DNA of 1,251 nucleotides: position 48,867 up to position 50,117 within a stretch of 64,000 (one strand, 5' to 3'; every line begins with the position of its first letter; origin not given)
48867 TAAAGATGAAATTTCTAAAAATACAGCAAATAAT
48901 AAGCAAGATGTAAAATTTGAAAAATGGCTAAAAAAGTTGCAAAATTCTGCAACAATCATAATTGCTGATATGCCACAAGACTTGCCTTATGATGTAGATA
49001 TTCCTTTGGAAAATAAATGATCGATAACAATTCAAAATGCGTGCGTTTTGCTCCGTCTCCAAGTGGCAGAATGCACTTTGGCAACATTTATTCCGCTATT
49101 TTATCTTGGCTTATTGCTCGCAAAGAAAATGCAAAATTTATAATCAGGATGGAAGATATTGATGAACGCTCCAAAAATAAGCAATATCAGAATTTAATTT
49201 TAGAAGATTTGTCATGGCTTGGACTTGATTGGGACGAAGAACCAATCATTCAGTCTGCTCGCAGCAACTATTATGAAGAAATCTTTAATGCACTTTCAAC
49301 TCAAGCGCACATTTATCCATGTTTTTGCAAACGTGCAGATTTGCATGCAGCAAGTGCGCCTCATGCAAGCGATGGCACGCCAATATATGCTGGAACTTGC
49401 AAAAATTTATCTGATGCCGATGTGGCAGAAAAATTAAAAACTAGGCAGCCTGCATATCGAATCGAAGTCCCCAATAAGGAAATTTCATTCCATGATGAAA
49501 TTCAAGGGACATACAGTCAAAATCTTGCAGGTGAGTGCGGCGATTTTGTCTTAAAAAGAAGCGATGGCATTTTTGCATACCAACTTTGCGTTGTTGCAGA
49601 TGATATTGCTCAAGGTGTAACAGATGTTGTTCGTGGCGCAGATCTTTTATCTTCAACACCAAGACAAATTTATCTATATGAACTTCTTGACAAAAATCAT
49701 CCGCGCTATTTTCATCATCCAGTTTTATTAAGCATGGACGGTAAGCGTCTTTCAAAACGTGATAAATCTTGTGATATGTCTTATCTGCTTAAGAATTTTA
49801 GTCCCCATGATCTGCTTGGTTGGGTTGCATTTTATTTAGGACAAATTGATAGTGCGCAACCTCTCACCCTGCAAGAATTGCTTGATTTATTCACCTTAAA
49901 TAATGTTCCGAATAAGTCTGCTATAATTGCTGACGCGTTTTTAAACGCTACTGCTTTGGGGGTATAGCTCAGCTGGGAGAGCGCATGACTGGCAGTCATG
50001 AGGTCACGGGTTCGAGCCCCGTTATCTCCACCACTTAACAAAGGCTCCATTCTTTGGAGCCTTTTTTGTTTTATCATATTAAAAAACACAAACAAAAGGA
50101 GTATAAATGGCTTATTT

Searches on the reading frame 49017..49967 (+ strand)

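Call 5: search_protein_families(library=pfam, proteins=[window:49017-49967:+])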
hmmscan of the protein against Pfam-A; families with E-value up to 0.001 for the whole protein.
window:49017-49967:+ (316 aa): 1 family
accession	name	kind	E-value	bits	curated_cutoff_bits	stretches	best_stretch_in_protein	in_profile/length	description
PF00749.27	tRNA-synt_1c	-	1.7e-50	172.1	23.4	1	9-255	4-257/314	tRNA synthetases class I (E and Q), catalytic domain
